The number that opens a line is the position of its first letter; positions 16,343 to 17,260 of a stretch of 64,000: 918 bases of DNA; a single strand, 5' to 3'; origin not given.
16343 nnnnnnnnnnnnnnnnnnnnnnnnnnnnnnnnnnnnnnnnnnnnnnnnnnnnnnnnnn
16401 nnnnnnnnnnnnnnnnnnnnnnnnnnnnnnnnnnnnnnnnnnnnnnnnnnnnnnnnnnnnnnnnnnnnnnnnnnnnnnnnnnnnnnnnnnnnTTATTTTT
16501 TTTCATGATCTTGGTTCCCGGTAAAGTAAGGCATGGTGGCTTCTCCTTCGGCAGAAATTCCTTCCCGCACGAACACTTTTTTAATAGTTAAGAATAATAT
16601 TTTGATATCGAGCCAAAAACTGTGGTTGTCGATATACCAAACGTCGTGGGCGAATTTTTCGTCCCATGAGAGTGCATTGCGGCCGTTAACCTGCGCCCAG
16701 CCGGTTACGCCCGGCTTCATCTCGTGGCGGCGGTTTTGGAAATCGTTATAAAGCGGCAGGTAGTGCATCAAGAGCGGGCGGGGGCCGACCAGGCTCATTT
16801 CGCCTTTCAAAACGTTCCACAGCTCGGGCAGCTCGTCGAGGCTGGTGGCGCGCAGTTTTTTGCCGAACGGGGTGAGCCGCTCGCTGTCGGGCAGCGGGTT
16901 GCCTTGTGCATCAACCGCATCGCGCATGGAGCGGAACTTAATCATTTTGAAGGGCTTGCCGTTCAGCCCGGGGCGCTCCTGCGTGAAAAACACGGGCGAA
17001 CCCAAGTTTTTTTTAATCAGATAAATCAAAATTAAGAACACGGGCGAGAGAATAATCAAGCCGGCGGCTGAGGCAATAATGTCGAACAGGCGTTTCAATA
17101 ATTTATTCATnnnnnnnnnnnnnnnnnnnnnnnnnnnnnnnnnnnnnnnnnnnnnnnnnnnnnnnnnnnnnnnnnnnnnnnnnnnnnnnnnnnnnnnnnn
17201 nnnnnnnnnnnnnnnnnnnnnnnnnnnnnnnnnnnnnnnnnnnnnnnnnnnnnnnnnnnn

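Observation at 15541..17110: PglB2-like arrangement split into separate PGT and ATP-grasp genes overlapping by 14 nt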

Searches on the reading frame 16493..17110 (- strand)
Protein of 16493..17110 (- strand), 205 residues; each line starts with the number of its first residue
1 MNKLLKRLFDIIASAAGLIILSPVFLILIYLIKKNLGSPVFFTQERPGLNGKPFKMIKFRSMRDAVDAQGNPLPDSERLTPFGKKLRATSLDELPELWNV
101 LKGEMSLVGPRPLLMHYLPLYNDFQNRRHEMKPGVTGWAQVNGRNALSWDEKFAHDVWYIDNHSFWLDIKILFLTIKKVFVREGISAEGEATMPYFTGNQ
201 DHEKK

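Call 4: search_protein_families(library=pfam, proteins=[window:16493-17110:-])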
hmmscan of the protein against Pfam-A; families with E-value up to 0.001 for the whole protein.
window:16493-17110:- (205 aa): 1 family
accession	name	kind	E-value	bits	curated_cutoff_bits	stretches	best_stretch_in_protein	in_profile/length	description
PF02397.22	Bac_transf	-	6.3e-67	225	27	1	6-180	1-178/179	Bacterial sugar transferase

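Call 23: search_protein_families(library=ncbifam, proteins=[window:16493-17110:-])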
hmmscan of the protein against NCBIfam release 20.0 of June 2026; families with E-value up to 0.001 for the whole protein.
window:16493-17110:- (205 aa): 10 families
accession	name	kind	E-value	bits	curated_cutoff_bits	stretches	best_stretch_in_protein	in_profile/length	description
TIGR03025.1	EPS_sugtrans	subfamily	5.2e-79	266.6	295.55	1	2-184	254-443/445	exopolysaccharide biosynthesis polyprenyl glycosylphosphotransferase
TIGR03023.1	WcaJ_sugtrans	equivalog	1.5e-65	222.3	410.75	1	2-183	259-450/453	undecaprenyl-phosphate glucose phosphotransferase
TIGR03022.1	WbaP_sugtrans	subfamily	9.9e-60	203.1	403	2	77-184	347-454/456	undecaprenyl-phosphate galactose phosphotransferase WbaP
TIGR03013.1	EpsB_2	subfamily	1.6e-52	179.1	393.35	1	3-184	252-441/443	TIGR03013 family XrtA/PEP-CTERM system glycosyltransferase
NF052601.1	undeca_RfbP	equivalog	1.6e-49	168.4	330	2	75-181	131-237/244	undecaprenyl-phosphate galactose phosphotransferase family protein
NF007518.0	PRK10124.1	equivalog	6.3e-45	153.7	684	1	1-182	269-460/464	undecaprenyl-phosphate glucose phosphotransferase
NF041877.1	EPS_EpsZ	equivalog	2.3e-44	151.8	800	1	5-185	265-458/459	exopolysaccharide biosynthesis polyisoprenyl-phosphate hexose-1-phosphate transferase EpsZ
NF050817.1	PolSacchBiosHfsE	equivalog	7.2e-41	140.4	750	1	4-177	270-457/467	polysaccharide biosynthesis protein HfsE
NF011751.0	PRK15204.1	equivalog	1.6e-39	135.9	907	2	75-184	365-474/476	undecaprenyl-phosphate galactose phosphotransferase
NF045514.1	glycotran_HepC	equivalog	1.9e-24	86.1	140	1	3-114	114-213/220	heterocyst development glycosyltransferase HepC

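Call 37: search_solved_structures(query=window:16493-17110:-, max_evalue=0.001)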
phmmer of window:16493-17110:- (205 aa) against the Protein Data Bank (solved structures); distinct sequences matched with E-value up to 0.001: 7.
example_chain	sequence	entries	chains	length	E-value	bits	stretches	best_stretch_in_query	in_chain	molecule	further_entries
8g1n_A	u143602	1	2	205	1.4e-68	233.8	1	3-199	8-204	N,N'-diacetylbacilliosaminyl-1-phosphate transferase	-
8e37_B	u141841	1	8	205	1.9e-67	230.1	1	3-199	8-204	N,N'-diacetylbacilliosaminyl-1-phosphate transferase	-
30wc_A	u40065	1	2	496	1e-41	146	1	3-202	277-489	Undecaprenyl-phosphate galactose phosphotransferase WbaP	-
9s7s_A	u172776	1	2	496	1e-41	146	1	3-202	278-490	UDP-Gal::undecaprenolphosphate Gal-1-P transferase WbaP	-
9s8l_A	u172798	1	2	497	1e-41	146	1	3-202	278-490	UDP-Gal::undecaprenolphosphate Gal-1-P transferase WbaP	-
30us_A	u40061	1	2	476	6.8e-41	143.3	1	3-184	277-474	UDP-Gal::undecaprenolphosphate Gal-1-P transferase WbaP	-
8t53_A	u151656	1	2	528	1.7e-36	129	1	3-184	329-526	Undecaprenyl-phosphate galactose phosphotransferase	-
